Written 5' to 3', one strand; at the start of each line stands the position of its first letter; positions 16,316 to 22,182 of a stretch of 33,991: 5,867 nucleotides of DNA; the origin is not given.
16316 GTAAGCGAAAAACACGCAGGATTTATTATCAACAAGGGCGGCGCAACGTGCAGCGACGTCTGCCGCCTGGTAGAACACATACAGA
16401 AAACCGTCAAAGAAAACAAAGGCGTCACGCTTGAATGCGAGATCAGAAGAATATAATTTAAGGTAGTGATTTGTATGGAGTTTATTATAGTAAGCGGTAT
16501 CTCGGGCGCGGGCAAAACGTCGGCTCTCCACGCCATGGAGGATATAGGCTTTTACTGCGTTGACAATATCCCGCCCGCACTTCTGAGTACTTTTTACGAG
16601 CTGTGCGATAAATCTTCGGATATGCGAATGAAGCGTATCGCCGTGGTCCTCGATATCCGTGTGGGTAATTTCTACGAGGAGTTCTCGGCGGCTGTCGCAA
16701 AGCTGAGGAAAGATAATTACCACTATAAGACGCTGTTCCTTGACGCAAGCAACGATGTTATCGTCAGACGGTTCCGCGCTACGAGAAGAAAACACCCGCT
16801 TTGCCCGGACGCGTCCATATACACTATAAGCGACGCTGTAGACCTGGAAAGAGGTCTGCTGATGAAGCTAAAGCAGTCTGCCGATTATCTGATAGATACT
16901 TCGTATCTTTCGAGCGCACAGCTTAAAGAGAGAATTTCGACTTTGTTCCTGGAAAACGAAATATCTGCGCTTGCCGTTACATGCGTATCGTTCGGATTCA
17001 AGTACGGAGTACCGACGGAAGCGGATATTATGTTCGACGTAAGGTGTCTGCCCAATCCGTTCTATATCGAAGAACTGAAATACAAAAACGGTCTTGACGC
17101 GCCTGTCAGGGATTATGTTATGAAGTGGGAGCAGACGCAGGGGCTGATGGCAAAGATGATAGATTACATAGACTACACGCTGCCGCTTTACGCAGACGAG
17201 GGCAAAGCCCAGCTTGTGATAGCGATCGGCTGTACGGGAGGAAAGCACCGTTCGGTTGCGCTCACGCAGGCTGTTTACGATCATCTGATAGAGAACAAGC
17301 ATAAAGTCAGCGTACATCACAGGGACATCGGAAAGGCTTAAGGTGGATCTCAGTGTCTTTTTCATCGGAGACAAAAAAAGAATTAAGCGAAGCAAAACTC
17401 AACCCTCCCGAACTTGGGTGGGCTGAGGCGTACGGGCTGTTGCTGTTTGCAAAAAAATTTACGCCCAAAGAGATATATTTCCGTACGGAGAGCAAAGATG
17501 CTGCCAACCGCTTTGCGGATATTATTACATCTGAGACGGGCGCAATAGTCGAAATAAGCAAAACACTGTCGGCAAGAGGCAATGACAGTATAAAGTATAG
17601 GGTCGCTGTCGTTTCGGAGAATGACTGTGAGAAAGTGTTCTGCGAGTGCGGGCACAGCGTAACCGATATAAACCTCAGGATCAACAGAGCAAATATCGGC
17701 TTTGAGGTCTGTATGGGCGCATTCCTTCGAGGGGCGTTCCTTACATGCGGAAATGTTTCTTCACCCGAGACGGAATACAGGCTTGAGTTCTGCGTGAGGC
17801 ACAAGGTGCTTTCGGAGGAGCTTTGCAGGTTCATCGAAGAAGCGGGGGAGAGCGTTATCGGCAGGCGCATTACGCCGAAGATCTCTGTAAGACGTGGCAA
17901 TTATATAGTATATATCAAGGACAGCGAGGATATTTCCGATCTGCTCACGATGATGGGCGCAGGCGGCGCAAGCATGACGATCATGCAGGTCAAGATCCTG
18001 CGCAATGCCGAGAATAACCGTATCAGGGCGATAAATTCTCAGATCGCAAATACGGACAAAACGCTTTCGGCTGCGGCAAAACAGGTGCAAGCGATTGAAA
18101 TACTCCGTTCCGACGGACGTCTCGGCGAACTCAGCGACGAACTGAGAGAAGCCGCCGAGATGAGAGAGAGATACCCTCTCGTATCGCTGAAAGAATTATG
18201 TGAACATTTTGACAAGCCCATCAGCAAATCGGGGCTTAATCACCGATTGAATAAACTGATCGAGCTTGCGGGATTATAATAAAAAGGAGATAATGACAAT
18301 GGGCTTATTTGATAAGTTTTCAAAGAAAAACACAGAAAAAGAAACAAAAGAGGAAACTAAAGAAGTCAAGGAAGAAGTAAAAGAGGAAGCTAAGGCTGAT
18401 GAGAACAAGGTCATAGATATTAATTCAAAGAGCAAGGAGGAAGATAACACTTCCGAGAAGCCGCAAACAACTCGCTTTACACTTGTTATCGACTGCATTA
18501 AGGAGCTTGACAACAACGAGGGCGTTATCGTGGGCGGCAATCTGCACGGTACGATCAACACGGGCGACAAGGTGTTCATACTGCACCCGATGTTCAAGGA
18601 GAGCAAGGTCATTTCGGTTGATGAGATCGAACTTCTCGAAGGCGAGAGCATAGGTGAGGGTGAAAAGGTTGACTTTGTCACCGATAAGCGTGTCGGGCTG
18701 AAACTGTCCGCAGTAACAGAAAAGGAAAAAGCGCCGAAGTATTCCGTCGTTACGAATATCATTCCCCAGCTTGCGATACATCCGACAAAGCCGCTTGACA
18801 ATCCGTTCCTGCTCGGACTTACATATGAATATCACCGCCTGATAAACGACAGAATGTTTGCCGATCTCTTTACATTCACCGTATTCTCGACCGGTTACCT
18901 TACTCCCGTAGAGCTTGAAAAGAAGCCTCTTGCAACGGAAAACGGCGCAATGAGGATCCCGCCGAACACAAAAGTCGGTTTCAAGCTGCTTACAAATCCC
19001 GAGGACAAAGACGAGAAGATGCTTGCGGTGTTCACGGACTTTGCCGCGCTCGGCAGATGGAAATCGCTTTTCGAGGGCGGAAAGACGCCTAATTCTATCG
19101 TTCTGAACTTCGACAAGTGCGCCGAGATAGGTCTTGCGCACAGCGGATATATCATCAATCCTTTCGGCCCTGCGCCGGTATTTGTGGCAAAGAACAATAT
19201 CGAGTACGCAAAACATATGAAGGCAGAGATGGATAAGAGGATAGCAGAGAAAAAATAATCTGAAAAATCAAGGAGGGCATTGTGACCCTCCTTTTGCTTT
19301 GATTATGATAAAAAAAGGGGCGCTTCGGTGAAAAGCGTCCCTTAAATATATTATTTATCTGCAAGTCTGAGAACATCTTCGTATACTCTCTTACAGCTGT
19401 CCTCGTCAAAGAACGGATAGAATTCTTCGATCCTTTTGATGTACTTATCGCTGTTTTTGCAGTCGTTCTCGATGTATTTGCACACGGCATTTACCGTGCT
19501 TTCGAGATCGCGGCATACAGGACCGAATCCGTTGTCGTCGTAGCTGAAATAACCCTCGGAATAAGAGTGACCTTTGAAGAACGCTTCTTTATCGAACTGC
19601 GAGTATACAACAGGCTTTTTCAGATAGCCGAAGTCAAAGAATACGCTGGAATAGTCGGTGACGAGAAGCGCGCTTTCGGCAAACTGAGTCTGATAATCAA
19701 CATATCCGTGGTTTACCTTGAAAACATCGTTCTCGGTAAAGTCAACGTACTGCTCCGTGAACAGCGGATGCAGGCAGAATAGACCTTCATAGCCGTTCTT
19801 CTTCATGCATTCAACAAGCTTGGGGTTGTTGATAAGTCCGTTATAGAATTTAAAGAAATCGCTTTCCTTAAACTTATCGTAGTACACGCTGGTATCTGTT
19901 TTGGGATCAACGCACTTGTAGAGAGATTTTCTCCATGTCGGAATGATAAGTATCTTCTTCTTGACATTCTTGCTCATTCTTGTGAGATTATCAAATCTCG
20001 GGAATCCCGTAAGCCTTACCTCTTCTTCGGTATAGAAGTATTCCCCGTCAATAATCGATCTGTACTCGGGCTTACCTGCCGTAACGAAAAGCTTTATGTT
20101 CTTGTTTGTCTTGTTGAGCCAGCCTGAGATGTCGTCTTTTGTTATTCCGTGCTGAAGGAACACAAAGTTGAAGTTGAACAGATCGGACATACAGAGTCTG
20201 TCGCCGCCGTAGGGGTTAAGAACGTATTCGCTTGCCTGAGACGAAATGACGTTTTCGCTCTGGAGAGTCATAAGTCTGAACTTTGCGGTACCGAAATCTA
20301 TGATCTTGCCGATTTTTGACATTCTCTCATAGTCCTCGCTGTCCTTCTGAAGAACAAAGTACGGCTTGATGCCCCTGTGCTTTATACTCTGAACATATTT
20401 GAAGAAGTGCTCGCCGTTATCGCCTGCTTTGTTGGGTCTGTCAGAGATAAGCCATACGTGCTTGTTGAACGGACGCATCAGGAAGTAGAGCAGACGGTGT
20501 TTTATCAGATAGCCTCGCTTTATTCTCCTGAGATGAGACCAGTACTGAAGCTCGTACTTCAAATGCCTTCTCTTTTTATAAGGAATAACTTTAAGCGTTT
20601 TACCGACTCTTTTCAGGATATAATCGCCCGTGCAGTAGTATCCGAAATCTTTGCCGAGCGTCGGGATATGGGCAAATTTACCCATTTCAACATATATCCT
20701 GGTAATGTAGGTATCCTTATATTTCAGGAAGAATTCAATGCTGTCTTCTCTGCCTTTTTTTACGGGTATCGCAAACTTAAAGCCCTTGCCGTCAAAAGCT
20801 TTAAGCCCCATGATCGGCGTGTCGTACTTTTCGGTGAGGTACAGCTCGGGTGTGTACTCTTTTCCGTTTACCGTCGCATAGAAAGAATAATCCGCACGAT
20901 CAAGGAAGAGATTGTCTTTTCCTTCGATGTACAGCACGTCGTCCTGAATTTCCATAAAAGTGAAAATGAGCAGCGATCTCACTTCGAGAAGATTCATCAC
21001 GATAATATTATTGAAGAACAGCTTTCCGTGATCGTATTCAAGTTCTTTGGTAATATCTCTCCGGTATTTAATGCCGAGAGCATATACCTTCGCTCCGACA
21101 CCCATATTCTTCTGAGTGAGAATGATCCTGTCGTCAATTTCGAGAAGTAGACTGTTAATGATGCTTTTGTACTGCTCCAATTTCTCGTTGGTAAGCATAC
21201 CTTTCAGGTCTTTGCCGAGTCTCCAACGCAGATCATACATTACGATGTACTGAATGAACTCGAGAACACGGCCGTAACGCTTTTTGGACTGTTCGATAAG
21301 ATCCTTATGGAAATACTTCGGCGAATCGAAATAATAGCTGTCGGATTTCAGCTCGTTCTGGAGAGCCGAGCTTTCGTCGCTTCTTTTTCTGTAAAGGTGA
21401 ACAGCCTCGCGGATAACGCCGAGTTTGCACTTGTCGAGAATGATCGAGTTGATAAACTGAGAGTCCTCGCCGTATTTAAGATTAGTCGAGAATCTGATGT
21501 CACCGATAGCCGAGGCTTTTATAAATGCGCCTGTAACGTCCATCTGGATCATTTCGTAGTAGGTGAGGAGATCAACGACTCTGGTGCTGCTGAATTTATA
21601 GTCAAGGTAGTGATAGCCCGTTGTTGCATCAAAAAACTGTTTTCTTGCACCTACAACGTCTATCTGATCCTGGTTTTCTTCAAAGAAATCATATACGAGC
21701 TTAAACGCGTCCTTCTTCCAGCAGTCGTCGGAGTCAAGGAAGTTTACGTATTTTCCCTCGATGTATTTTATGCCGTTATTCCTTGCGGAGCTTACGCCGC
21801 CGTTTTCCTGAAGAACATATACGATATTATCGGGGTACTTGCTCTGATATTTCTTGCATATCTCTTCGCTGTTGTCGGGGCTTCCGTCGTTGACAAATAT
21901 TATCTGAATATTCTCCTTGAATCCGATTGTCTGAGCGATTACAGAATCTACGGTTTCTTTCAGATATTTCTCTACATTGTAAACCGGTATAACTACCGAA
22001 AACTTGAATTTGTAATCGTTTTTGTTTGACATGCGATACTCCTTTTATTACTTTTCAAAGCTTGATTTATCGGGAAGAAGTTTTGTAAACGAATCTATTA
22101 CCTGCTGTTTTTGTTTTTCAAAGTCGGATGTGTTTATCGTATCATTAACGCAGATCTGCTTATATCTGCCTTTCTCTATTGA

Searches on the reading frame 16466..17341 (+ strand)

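Call 59: search_protein_families(library=pfam, proteins=[window:16466-17341:+], max_evalue=0.0001)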
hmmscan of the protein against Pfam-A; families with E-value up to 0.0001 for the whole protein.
window:16466-17341:+ (291 aa): 2 families
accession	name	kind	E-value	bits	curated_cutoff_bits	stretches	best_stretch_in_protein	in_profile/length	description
PF22740.1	PapZ_C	-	2.8e-45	153.8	27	1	170-288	2-120/121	RapZ C-terminal domain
PF03668.21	RapZ-like_N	-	1.9e-44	151.7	25.4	1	4-164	1-157/158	RapZ-like N-terminal domain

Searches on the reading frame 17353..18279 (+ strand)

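Call 59: search_protein_families(library=pfam, proteins=[window:17353-18279:+], max_evalue=0.0001)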
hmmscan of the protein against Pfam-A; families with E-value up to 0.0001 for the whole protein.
window:17353-18279:+ (308 aa): 2 families
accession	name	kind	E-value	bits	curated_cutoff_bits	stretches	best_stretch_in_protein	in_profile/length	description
PF02650.20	HTH_WhiA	-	8.4e-27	93.9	27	1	225-306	3-84/84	WhiA C-terminal HTH domain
PF14527.11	LAGLIDADG_WhiA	-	5.4e-19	68.5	23.2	1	123-219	3-92/93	WhiA LAGLIDADG-like domain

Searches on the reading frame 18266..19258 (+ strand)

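Call 59: search_protein_families(library=pfam, proteins=[window:18266-19258:+], max_evalue=0.0001)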
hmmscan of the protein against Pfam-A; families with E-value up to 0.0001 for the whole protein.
window:18266-19258:+ (330 aa): 1 family
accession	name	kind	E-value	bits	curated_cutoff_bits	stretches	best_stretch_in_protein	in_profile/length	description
PF07179.17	SseB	-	1.1e-08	35.8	21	1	211-313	30-123/124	SseB protein N-terminal domain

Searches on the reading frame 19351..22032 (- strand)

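Call 59: search_protein_families(library=pfam, proteins=[window:19351-22032:-], max_evalue=0.0001)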
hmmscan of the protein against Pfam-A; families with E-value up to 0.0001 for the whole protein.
window:19351-22032:- (893 aa): 4 families
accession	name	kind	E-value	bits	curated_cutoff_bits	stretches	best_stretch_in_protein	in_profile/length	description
PF04464.20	Glyphos_transf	-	1.8e-40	139.5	22.1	1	523-888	13-366/367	CDP-Glycerol:Poly(glycerophosphate) glycerophosphotransferase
PF00535.33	Glycos_transf_2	-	1.6e-36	126.2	23.3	1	12-143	1-128/168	Glycosyl transferase family 2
PF13641.12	Glyco_tranf_2_3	-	6.4e-16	59.5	27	1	11-149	3-132/230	Glycosyltransferase like family 2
PF10111.15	Glyco_tranf_2_2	-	4e-14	53.2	27.3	1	12-164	1-159/276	Glycosyltransferase like family 2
